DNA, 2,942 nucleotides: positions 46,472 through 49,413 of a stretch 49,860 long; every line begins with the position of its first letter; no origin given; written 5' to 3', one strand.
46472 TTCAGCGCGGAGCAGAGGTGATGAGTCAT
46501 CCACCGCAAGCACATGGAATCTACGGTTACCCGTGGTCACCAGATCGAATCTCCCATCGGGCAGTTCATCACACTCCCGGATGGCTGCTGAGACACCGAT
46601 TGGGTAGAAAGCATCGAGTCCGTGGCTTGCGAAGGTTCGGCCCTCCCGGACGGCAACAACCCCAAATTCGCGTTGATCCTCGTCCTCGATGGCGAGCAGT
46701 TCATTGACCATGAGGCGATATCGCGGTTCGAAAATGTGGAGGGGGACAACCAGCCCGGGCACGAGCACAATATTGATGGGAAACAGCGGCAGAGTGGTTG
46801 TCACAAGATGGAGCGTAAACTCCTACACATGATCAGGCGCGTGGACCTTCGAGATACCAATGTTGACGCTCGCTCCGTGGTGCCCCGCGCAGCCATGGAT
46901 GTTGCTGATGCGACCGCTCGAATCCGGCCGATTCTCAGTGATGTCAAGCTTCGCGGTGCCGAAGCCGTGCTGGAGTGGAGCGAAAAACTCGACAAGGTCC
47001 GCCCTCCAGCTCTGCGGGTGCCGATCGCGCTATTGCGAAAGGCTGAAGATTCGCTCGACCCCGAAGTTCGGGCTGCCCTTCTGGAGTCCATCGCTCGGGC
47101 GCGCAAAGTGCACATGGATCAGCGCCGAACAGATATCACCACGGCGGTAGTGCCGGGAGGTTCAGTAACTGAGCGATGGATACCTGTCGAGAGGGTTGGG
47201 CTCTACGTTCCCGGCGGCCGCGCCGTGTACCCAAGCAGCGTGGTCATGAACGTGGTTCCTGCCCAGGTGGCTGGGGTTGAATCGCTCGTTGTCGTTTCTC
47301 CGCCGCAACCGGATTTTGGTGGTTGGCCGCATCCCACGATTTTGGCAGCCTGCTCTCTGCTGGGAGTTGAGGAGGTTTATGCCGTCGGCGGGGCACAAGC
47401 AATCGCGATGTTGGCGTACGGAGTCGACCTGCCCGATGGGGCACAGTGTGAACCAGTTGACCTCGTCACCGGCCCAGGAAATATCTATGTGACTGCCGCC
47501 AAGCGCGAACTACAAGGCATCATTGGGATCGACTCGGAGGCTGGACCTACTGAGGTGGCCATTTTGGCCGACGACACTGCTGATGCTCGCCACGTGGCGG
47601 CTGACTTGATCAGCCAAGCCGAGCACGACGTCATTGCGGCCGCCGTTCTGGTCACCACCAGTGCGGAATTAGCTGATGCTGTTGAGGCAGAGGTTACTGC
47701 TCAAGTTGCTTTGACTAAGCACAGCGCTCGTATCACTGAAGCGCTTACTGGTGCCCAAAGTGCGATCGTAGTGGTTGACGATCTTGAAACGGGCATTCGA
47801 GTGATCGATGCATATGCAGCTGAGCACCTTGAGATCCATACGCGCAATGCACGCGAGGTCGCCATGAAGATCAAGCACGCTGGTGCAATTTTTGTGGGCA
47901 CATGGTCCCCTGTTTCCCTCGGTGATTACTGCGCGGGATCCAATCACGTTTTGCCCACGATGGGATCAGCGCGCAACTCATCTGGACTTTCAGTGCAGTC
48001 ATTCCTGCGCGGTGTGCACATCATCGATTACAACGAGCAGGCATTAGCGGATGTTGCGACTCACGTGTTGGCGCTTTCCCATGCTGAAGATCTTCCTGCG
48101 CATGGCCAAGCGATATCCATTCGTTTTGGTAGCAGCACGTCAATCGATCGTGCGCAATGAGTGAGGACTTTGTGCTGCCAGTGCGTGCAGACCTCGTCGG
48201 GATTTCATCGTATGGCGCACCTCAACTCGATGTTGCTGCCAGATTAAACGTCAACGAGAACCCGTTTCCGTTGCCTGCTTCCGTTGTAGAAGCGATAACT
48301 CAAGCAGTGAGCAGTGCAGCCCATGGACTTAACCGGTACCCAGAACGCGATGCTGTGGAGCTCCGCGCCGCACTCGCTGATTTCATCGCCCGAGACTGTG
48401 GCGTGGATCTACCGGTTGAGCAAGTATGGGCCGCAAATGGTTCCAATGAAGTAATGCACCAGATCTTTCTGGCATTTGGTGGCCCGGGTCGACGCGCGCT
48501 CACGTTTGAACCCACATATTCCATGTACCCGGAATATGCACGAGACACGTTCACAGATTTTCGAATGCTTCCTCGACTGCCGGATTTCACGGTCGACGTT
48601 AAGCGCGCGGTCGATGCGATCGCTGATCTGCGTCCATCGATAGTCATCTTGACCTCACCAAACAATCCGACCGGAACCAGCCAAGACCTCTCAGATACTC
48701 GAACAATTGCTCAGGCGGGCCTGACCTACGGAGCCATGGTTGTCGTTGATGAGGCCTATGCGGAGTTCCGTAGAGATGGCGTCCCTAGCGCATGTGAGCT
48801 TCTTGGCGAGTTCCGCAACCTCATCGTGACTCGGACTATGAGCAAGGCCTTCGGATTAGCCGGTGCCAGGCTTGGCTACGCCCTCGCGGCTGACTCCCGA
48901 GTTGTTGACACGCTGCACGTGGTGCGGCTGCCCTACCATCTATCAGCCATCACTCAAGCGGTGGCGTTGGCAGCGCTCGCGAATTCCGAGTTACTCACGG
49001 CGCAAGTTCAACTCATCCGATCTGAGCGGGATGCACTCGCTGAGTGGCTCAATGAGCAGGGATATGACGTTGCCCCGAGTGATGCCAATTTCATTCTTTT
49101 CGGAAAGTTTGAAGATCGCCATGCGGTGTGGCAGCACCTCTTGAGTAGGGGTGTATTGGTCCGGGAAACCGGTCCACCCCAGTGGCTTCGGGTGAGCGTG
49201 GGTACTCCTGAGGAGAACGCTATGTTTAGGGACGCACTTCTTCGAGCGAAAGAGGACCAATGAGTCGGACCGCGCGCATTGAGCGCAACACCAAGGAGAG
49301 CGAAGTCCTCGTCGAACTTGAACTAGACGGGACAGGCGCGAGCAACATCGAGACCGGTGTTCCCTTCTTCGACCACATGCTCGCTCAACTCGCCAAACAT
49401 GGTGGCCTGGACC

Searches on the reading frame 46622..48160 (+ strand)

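Call 70: search_protein_families(library=pfam, proteins=[window:46622-48160:+], max_evalue=0.0001)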
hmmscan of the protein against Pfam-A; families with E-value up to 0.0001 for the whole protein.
window:46622-48160:+ (512 aa): 1 family
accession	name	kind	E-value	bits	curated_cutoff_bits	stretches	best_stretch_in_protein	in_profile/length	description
PF00815.25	Histidinol_dh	-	3.7e-150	501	27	1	89-502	3-411/411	Histidinol dehydrogenase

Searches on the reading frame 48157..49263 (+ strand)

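Call 70: search_protein_families(library=pfam, proteins=[window:48157-49263:+], max_evalue=0.0001)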
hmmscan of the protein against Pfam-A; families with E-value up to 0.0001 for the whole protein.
window:48157-49263:+ (368 aa): 1 family
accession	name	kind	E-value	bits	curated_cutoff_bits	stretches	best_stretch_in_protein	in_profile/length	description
PF00155.27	Aminotran_1_2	-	1.7e-64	218.7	19.7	1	29-360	5-360/361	Aminotransferase class I and II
